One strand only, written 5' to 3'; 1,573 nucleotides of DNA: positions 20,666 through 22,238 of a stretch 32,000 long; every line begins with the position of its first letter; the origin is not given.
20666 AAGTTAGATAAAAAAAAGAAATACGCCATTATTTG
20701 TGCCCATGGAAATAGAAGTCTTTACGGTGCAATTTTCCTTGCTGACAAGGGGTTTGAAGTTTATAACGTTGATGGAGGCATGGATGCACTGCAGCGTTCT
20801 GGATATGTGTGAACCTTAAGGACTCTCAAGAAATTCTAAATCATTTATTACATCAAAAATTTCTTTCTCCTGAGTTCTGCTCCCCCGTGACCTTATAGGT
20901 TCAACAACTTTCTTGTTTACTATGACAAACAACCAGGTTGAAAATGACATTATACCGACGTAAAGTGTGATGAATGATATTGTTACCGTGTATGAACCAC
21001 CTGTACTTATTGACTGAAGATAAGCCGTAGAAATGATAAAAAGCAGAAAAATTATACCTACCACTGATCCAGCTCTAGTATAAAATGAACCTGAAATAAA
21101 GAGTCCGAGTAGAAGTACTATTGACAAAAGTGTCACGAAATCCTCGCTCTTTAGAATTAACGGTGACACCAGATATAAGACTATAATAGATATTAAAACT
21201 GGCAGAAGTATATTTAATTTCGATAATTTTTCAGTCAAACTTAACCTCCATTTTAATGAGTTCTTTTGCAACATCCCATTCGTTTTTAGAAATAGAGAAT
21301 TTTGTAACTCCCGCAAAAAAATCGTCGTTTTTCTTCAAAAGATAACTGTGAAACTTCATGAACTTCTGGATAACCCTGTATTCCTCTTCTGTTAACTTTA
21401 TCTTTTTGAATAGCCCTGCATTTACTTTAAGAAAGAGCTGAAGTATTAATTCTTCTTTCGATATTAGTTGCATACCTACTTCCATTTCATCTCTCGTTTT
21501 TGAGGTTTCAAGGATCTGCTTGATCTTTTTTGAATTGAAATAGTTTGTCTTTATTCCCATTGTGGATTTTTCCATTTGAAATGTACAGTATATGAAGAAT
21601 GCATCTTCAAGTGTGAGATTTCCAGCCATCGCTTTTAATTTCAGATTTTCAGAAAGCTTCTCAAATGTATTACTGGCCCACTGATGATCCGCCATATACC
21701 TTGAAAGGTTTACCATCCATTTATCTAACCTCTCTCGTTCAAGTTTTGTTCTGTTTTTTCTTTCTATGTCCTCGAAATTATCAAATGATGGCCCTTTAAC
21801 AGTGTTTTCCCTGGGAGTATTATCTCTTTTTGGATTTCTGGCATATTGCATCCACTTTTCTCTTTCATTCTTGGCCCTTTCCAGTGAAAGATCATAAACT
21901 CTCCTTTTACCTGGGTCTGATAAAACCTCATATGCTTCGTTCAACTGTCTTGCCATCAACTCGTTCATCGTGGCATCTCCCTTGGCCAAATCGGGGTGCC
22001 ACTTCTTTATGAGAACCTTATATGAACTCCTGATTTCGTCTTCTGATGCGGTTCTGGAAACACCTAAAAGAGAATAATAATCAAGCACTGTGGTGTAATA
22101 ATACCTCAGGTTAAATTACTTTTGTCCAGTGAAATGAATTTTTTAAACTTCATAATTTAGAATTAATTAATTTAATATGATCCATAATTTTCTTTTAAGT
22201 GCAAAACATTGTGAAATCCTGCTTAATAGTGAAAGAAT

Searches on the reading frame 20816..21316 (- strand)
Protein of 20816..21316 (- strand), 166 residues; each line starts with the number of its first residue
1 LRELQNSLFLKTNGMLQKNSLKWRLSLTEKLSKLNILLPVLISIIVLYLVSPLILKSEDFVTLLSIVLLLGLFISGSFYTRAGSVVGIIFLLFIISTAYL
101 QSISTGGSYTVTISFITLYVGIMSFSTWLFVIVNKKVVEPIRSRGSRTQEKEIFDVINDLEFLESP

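Call 9: search_protein_families(library=pfam, proteins=[window:20816-21316:-], max_evalue=0.001)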
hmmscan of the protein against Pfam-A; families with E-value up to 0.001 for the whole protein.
window:20816-21316:- (166 aa): 0 families

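Call 41: search_protein_families(library=ncbifam, proteins=[window:20816-21316:-], max_evalue=0.1)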
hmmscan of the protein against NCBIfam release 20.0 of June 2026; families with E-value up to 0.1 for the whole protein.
window:20816-21316:- (166 aa): 3 families
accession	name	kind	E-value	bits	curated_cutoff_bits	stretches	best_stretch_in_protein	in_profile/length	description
NF009184.0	PRK12532.1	equivalog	0.0067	16.3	276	1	119-159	51-88/195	RNA polymerase sigma factor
NF009165.0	PRK12512.1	equivalog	0.016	14.8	198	1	125-160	77-111/184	RNA polymerase sigma factor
NF004380.0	PRK05740.2-6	equivalog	0.032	14.2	194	1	57-108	11-63/123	preprotein translocase subunit SecE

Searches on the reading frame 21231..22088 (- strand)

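Call 9: search_protein_families(library=pfam, proteins=[window:21231-22088:-], max_evalue=0.001)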
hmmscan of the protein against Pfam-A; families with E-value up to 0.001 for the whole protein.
window:21231-22088:- (285 aa): 1 family
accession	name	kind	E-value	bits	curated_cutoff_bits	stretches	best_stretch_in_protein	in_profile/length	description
PF00226.36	DnaJ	-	1.9e-20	73.1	27.8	1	3-66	1-63/63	DnaJ domain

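Call 41: search_protein_families(library=ncbifam, proteins=[window:21231-22088:-], max_evalue=0.1)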
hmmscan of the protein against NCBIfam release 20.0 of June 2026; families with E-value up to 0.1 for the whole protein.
window:21231-22088:- (285 aa): 17 families
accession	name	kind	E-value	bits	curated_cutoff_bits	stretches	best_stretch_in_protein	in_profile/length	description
TIGR02349.1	DnaJ_bact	equivalog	1.5e-21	77.2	377.2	1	3-112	1-103/354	molecular chaperone DnaJ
NF010892.0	PRK14299.1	equivalog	1.7e-17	63.6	392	1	3-68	5-68/291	chaperone protein DnaJ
NF010885.0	PRK14292.1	equivalog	2.2e-17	63.1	585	1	1-66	1-64/371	chaperone protein DnaJ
NF010871.0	PRK14278.1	equivalog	1.9e-16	60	502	1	3-68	4-67/378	molecular chaperone DnaJ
NF008035.0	PRK10767.1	subfamily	2.4e-16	59.8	338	1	3-67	5-68/374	molecular chaperone DnaJ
NF037946.1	terminal_TopJ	equivalog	5.7e-16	58.2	300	1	3-66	6-67/810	terminal organelle assembly protein TopJ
TIGR03835.1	termin_org_DnaJ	equivalog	2.9e-14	52.4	512.25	1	3-115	3-110/871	terminal organelle assembly protein TopJ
NF010874.0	PRK14281.1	equivalog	7.4e-14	51.7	619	1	3-66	4-66/397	chaperone protein DnaJ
NF010872.0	PRK14279.1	equivalog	9.7e-13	48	556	1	3-66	10-72/394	molecular chaperone DnaJ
NF010894.0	PRK14301.1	equivalog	3.2e-12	46.2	548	1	3-67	5-68/373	chaperone protein DnaJ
NF007618.0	PRK10266.1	equivalog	5.1e-11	42.6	403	1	2-76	4-75/306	curved DNA-binding protein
NF050028.1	CldAdptActJ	equivalog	4.5e-10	39.9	150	1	1-65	1-69/93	cold adaptation protein ActJcold adaptation protein ActJ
TIGR00714.1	hscB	equivalog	2.5e-05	24.4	46.75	1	17-139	6-130/156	Fe-S protein assembly co-chaperone HscB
NF006948.0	PRK09430.1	equivalog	0.00011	21.9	162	1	3-56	201-260/267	co-chaperone DjlA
NF003449.0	PRK05014.1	equivalog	0.00044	20.4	189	1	3-73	2-78/172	co-chaperone HscB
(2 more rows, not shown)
